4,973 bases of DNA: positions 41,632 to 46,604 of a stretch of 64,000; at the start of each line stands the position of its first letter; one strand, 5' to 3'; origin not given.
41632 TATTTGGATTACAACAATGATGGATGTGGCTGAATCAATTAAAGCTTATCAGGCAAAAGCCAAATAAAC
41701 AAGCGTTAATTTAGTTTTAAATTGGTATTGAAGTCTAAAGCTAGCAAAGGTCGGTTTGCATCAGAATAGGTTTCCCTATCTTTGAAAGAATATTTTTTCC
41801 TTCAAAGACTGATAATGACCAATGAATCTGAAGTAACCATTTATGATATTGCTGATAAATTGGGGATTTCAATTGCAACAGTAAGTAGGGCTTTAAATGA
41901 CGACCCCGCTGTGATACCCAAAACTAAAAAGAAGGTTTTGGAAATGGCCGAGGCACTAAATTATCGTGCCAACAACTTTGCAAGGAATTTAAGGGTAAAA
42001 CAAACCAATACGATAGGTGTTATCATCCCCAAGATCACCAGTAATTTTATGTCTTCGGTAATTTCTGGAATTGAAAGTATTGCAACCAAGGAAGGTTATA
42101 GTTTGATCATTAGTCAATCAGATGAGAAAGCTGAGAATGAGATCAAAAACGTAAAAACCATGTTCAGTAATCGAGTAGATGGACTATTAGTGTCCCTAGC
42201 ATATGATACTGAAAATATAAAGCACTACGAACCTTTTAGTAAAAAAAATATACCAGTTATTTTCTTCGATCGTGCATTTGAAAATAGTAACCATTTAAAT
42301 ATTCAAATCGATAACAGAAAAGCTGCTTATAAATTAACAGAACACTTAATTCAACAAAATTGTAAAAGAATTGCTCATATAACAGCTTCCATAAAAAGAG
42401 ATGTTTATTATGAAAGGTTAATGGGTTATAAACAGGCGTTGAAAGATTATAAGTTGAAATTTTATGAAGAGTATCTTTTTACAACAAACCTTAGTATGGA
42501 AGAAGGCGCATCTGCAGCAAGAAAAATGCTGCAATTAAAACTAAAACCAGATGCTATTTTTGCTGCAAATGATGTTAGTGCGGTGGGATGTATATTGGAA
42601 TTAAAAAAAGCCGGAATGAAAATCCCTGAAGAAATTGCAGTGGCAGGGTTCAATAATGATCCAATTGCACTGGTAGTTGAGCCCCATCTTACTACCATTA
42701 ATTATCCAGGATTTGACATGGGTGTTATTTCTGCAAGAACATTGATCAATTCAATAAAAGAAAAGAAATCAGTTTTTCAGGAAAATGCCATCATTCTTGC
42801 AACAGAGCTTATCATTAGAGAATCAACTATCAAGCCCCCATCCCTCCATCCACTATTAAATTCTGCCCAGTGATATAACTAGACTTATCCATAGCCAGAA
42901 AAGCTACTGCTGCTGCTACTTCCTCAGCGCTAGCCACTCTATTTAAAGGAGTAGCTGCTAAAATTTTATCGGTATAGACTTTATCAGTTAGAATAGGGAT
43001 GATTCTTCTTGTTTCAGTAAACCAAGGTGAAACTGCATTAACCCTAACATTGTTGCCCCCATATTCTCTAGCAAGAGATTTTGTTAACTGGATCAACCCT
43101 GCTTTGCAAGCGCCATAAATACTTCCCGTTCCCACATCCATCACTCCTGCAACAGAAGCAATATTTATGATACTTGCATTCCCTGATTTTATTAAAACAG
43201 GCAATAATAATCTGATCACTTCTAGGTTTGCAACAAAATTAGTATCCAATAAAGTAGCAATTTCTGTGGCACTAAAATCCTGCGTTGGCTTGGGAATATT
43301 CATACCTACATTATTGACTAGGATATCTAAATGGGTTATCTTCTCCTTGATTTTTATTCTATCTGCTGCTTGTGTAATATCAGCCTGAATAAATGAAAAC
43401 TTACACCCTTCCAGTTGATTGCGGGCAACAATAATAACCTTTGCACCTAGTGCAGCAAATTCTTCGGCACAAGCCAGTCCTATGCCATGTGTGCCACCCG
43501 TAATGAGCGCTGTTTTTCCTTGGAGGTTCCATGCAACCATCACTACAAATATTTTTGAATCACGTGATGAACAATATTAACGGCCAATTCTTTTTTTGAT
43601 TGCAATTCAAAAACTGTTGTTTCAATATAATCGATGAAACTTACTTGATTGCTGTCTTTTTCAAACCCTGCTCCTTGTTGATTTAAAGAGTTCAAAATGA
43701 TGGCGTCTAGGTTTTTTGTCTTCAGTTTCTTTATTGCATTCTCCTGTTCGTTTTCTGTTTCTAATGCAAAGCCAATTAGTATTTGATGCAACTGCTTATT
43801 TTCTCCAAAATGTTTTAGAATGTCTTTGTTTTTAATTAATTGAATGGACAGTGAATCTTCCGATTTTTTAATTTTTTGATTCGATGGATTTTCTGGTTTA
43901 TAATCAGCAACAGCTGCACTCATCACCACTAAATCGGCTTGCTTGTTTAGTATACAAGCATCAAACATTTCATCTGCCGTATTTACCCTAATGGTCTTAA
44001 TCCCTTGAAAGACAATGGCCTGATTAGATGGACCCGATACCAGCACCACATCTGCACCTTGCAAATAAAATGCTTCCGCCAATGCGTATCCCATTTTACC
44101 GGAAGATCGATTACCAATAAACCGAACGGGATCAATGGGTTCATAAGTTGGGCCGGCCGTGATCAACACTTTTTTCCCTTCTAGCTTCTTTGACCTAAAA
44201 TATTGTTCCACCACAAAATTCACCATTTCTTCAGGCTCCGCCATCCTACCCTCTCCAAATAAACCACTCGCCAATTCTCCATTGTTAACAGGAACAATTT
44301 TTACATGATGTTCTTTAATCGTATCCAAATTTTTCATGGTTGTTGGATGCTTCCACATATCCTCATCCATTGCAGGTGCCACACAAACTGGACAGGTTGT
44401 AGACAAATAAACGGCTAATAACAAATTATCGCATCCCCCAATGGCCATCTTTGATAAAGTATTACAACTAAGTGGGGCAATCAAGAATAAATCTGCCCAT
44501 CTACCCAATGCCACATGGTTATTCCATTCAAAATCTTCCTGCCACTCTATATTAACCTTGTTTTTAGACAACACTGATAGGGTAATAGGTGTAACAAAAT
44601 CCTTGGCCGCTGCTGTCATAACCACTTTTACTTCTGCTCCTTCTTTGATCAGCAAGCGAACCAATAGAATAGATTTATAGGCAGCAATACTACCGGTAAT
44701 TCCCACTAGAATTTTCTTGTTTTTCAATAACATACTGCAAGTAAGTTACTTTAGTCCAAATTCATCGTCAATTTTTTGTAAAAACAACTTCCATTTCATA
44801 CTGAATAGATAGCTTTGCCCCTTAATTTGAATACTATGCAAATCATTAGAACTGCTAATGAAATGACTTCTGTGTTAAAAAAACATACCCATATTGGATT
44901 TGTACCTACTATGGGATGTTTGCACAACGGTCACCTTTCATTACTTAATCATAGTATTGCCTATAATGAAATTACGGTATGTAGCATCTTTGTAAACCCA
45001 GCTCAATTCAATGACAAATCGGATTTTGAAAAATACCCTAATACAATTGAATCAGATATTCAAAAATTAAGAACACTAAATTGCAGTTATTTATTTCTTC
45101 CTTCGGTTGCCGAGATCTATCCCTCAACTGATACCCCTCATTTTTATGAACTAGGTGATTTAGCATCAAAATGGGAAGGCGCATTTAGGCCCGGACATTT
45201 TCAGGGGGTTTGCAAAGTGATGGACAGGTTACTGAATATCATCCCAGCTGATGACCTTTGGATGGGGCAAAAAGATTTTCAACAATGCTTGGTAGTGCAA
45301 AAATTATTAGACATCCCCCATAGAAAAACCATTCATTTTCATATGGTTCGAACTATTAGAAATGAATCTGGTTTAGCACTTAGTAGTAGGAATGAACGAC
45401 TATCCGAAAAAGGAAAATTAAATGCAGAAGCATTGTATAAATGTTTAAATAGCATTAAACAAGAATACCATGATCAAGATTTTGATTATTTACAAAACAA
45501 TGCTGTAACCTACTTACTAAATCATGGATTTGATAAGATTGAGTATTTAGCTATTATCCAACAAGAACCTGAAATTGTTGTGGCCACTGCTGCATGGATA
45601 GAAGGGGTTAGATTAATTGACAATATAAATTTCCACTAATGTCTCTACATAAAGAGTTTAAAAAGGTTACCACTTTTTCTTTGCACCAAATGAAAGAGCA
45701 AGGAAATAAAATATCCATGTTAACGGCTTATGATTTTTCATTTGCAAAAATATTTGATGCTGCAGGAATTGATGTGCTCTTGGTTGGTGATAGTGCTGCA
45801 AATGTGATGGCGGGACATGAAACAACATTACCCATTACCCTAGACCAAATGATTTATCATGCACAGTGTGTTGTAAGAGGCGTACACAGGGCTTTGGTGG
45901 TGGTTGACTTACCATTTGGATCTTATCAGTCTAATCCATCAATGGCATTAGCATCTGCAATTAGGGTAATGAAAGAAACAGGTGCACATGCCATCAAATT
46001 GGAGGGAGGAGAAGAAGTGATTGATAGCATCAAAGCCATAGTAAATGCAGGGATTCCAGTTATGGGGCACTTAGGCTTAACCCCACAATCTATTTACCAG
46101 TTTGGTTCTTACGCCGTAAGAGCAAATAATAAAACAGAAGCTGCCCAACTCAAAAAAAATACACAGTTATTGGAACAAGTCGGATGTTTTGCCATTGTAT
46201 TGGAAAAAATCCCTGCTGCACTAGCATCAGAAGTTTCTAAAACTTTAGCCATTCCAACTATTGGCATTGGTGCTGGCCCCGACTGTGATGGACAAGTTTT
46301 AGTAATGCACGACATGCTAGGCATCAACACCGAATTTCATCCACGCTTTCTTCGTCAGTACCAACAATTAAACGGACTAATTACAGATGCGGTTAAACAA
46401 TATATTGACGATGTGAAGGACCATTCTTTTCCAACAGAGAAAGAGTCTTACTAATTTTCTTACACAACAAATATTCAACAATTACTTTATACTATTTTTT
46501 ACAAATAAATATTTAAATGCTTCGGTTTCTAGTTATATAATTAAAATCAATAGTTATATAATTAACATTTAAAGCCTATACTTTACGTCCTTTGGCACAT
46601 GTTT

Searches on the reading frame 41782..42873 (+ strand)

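Call 8: search_protein_families(library=pfam, proteins=[window:41782-42873:+])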
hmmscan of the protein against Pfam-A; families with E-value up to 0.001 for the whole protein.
window:41782-42873:+ (363 aa): 5 families
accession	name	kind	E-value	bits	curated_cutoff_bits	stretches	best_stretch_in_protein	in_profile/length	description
PF13377.12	Peripla_BP_3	-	3.2e-29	102.6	26.5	1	186-349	1-167/167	Periplasmic binding protein-like domain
PF00532.27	Peripla_BP_1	-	3.6e-28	99.3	22.2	1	76-329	2-265/281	Periplasmic binding proteins and sugar binding domain of LacI family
PF13407.12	Peripla_BP_4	-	6.7e-23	82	35.1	1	78-326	1-255/258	Periplasmic binding protein domain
PF00356.27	LacI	-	9e-13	48.2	27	1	19-64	1-46/46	Bacterial regulatory proteins, lacI family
PF08279.18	HTH_11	-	0.0003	21.1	25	1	7-38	6-36/55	HTH domain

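Call 48: search_protein_families(library=ncbifam, proteins=[window:41827-42873:+], max_evalue=1e-10)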
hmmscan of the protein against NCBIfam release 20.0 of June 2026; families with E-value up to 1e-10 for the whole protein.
window:41827-42873:+ (348 aa): 18 families
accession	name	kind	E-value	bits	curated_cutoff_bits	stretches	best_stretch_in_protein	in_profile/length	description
TIGR01481.1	ccpA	equivalog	2.4e-72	244.1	442.35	1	2-334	2-329/330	catabolite control protein A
NF047341.1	lactose_RbsR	equivalog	2.4e-67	227.6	382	1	2-335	2-329/331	ribose utilization transcriptional repressor RbsR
NF008269.0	PRK11041.1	equivalog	4.9e-63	213.2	436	1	3-337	10-340/342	DNA-binding transcriptional regulator CytR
NF007743.0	PRK10423.1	equivalog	3.2e-58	197.4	531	1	4-333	3-329/330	ribose operon transcriptional repressor RbsR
NF052440.1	TransRegGNTRPSEAE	equivalog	1.9e-55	188.3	400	1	2-334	5-333/333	HTH-type transcriptional regulator GntR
NF007979.0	PRK10703.1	equivalog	3.5e-54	184.2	501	1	4-336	3-333/341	HTH-type transcriptional repressor PurR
NF007075.0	PRK09526.1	subfamily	2.4e-49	168.1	340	1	2-337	5-334/358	LacI family DNA-binding transcriptional regulator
NF007706.0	PRK10401.1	equivalog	2.2e-48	165.3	555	1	3-310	2-307/346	HTH-type transcriptional regulator GalS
NF051853.1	TransRegUriRCory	equivalog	3.8e-48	164.3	550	1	4-335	2-325/327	transcriptional regulator UriR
NF047913.1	TransRegIdnR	equivalog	1.4e-47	162.6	500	1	3-316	6-315/331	DNA-binding transcriptional regulator IdnR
NF007449.0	PRK10014.1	subfamily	1.7e-45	155.6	310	1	2-331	6-341/342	Mal regulon transcriptional regulator MalI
NF008452.0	PRK11303.1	equivalog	3.4e-43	148.1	385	1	4-278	2-276/332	catabolite repressor/activator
TIGR02417.1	fruct_sucro_rep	subfamily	3.6e-43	148.1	389.55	1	4-293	1-290/327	D-fructose-responsive transcription factor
NF008002.0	PRK10727.1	equivalog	3.1e-42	144.9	557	1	4-337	3-332/341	HTH-type transcriptional regulator GalR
NF011563.0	PRK14987.1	equivalog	1.2e-37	129.9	433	1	5-313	8-312/331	gluconate operon transcriptional repressor GntR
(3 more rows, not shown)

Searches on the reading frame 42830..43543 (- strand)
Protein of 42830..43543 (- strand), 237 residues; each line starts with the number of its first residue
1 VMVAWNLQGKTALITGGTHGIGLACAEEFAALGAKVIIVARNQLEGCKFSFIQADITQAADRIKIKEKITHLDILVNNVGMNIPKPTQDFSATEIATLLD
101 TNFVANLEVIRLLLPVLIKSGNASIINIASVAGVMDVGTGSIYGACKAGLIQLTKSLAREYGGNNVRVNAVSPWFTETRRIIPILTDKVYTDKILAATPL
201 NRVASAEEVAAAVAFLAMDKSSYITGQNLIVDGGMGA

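Call 8: search_protein_families(library=pfam, proteins=[window:42830-43543:-])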
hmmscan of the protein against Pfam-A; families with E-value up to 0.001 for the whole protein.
window:42830-43543:- (237 aa): 4 families
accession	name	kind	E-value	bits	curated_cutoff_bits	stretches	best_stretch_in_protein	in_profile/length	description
PF13561.12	adh_short_C2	-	1.8e-50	172.2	27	1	19-235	6-235/236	Enoyl-(Acyl carrier protein) reductase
PF00106.31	adh_short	-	1.8e-43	148.8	26.6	1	10-179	1-185/195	short chain dehydrogenase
PF01370.27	Epimerase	-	3.3e-07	30.4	20.9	1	12-191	1-195/240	NAD dependent epimerase/dehydratase family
PF23441.1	SDR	-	0.00065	19.6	27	0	65-235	87-255/258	SDR-like rossmann domain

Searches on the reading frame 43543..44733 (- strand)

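Call 8: search_protein_families(library=pfam, proteins=[window:43543-44733:-])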
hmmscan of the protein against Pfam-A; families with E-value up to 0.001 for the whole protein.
window:43543-44733:- (396 aa): 2 families
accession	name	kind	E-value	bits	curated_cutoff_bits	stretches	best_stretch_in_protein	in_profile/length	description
PF04127.22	DFP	-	1.5e-70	237.2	22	1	184-367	1-186/186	DNA/pantothenate metabolism flavoprotein C-terminal domain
PF02441.25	Flavoprotein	-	6.5e-34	117.3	22.7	1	6-176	1-160/162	Flavoprotein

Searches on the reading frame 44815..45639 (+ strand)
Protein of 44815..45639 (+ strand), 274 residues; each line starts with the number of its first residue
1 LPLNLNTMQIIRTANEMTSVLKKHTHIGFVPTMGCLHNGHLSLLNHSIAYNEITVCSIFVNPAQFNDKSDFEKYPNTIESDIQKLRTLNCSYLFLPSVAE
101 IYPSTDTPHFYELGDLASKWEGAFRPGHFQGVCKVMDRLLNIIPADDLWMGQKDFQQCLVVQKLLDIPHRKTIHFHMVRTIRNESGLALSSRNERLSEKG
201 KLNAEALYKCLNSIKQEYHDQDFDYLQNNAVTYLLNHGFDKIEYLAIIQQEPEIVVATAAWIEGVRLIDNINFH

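Call 10: search_protein_families(library=pfam, proteins=[window:44815-45639:+])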
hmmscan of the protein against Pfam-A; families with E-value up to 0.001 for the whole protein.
window:44815-45639:+ (274 aa): 1 family
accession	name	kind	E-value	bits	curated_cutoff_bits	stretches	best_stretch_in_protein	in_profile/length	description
PF02569.21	Pantoate_ligase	-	1.1e-76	258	20.7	1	9-271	1-267/268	Pantoate-beta-alanine ligase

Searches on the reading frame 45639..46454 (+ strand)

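Call 10: search_protein_families(library=pfam, proteins=[window:45639-46454:+])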
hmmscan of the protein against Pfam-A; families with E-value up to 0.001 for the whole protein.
window:45639-46454:+ (271 aa): 2 families
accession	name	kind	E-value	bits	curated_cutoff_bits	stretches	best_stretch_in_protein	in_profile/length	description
PF02548.21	Pantoate_transf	-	2.5e-115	384.8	28.7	1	9-266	1-258/259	Ketopantoate hydroxymethyltransferase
PF13714.12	PEP_mutase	-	4.4e-06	26.9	31.5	1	15-124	1-107/240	Phosphoenolpyruvate phosphomutase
